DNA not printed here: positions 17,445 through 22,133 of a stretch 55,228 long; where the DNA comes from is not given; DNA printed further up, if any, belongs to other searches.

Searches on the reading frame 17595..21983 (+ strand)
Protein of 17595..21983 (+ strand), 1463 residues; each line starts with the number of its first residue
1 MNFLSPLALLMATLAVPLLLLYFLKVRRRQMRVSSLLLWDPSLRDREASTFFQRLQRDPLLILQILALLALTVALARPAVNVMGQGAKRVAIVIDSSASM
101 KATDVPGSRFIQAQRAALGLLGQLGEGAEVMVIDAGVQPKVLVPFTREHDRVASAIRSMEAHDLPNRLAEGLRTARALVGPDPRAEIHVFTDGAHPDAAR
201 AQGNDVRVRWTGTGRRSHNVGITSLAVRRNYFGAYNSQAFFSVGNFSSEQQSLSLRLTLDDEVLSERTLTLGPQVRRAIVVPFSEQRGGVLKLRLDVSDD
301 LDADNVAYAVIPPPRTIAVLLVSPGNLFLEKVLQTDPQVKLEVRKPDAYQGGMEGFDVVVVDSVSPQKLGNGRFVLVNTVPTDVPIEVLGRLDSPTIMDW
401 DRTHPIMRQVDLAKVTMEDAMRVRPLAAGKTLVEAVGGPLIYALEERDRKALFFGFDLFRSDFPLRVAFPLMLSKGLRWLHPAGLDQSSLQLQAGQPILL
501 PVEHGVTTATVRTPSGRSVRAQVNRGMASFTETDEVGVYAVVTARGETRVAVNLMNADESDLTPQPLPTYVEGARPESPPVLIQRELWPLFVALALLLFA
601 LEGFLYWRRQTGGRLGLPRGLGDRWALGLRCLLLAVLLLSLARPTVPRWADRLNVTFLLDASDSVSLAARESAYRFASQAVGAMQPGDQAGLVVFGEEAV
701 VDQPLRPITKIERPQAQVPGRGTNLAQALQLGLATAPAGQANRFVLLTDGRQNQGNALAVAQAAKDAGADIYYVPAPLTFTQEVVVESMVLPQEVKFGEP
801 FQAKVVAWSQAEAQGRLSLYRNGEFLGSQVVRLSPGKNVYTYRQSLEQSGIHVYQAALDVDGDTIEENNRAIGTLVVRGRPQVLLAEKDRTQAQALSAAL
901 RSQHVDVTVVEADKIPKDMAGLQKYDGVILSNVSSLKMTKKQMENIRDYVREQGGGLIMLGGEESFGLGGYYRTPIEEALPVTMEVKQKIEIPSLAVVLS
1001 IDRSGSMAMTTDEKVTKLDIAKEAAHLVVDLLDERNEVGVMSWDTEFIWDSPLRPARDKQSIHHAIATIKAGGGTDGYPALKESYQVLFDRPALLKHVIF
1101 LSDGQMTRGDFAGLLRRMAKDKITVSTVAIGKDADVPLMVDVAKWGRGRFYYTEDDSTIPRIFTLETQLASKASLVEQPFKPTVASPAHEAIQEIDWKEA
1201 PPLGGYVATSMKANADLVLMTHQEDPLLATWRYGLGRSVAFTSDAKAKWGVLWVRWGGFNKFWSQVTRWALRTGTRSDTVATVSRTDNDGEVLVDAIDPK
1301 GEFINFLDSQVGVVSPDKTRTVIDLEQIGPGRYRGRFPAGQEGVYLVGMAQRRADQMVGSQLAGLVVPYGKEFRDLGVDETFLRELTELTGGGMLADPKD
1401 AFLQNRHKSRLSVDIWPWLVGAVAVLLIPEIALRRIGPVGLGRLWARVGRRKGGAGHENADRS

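Call 70: search_protein_families(library=pfam, max_evalue=0.001, proteins=[window:17595-21983:+])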
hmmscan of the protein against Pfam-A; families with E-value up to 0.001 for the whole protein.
window:17595-21983:+ (1463 aa): 8 families
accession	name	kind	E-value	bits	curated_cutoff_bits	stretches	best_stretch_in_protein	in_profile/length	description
PF13519.12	VWA_2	-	1.5e-41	141.8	27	3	90-193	1-106/107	von Willebrand factor type A domain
PF00092.34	VWA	-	2.7e-32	112.8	23.8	3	997-1162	2-171/174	von Willebrand factor type A domain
PF07090.17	GATase1_like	-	6.6e-22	78.7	27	2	1178-1269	152-244/247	Putative glutamine amidotransferase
PF24157.1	DUF7408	-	3.6e-14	53.6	27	0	884-964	3-76/174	Domain of unknown function (DUF7408)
PF13768.12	VWA_3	-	8.1e-14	52.4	27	1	997-1150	3-153/155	von Willebrand factor type A domain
PF07584.16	BatA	-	8.9e-13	48.9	25.9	1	1-78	1-77/77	Aerotolerance regulator N-terminal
PF01882.25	DUF58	-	4.6e-06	26.4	23.4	1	986-1137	27-175/216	Protein of unknown function DUF58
PF06283.17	ThuA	-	9.3e-05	23.2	33.4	0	888-960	15-85/209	Trehalose utilisation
